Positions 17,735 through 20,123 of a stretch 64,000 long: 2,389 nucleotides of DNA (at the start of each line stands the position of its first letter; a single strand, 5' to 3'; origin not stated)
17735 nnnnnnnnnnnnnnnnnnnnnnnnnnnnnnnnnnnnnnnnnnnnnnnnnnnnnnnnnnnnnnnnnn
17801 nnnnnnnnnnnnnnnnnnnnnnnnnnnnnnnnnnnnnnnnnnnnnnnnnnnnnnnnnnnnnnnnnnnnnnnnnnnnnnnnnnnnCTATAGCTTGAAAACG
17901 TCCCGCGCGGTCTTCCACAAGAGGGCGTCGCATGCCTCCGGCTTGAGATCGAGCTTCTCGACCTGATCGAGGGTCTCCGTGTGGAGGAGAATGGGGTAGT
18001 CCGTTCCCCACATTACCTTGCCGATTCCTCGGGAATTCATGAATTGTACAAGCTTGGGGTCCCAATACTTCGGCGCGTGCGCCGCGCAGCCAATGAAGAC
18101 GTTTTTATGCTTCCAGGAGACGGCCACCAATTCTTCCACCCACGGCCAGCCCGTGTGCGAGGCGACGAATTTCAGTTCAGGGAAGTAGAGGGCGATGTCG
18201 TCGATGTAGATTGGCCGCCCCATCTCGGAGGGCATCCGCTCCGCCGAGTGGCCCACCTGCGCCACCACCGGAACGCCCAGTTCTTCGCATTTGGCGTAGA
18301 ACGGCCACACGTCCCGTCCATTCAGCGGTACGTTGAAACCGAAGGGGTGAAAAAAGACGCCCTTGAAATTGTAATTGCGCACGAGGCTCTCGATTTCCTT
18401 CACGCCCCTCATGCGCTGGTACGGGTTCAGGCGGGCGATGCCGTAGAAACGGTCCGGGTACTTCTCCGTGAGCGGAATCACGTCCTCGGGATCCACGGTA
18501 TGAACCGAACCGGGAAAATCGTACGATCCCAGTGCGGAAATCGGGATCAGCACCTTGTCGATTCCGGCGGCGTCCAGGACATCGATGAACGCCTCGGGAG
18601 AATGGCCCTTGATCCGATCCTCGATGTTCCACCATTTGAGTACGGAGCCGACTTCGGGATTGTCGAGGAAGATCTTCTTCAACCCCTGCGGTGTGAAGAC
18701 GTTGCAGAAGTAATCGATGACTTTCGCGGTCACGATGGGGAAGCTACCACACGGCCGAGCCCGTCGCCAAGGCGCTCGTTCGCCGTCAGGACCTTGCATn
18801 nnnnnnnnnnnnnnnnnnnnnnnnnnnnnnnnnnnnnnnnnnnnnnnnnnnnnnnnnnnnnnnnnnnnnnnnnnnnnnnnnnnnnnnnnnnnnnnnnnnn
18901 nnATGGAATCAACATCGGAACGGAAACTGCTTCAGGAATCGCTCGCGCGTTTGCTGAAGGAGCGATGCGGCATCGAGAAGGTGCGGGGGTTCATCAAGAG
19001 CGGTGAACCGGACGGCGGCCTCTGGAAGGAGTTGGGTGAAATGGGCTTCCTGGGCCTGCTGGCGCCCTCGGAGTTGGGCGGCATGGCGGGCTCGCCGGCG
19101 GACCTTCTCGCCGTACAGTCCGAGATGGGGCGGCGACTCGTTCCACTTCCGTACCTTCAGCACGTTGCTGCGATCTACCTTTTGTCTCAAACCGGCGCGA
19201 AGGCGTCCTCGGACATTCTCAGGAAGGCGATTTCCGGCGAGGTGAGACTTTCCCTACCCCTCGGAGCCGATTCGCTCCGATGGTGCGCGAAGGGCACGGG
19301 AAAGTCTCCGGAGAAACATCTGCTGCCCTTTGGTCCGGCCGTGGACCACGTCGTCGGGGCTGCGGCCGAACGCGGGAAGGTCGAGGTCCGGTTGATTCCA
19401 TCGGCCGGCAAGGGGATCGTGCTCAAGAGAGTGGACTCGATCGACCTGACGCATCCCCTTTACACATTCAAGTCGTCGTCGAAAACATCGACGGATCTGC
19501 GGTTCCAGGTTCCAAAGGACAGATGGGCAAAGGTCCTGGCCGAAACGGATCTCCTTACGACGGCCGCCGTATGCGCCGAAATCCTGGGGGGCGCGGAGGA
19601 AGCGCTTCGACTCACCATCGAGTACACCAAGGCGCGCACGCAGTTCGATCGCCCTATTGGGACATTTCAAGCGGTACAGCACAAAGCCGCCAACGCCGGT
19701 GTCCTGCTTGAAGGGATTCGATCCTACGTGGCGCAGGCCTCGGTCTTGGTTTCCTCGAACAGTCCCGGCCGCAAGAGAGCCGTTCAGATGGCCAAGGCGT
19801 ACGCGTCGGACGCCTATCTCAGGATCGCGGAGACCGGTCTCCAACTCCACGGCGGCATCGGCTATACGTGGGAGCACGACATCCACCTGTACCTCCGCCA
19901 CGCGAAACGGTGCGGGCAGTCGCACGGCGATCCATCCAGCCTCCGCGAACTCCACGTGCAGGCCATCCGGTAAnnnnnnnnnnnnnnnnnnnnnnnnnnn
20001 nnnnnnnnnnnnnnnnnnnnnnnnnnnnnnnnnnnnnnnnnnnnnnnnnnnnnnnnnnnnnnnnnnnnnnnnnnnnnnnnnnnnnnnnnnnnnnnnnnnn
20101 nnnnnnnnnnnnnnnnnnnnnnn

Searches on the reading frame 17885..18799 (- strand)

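Call 54: search_protein_families(library=pfam, proteins=[window:17885-18799:-], max_evalue=0.0001)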
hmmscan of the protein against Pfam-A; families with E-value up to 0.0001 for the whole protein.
window:17885-18799:- (304 aa): 1 family
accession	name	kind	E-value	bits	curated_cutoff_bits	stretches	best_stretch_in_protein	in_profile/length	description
PF04909.20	Amidohydro_2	-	2.2e-35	123.3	26.4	1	107-304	69-289/289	Amidohydrolase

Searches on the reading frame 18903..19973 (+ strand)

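Call 54: search_protein_families(library=pfam, proteins=[window:18903-19973:+], max_evalue=0.0001)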
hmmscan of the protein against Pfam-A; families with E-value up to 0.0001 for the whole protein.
window:18903-19973:+ (356 aa): 3 families
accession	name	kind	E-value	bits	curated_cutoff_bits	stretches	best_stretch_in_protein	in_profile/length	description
PF00441.29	Acyl-CoA_dh_1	-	1.5e-24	87.3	22.4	1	221-335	16-129/150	Acyl-CoA dehydrogenase, C-terminal domain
PF02771.21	Acyl-CoA_dh_N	-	2.4e-09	38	22.9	1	4-112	1-112/113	Acyl-CoA dehydrogenase, N-terminal domain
PF08028.16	Acyl-CoA_dh_2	-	5.9e-07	30.3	22.7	1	223-335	3-124/134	Acyl-CoA dehydrogenase, C-terminal domain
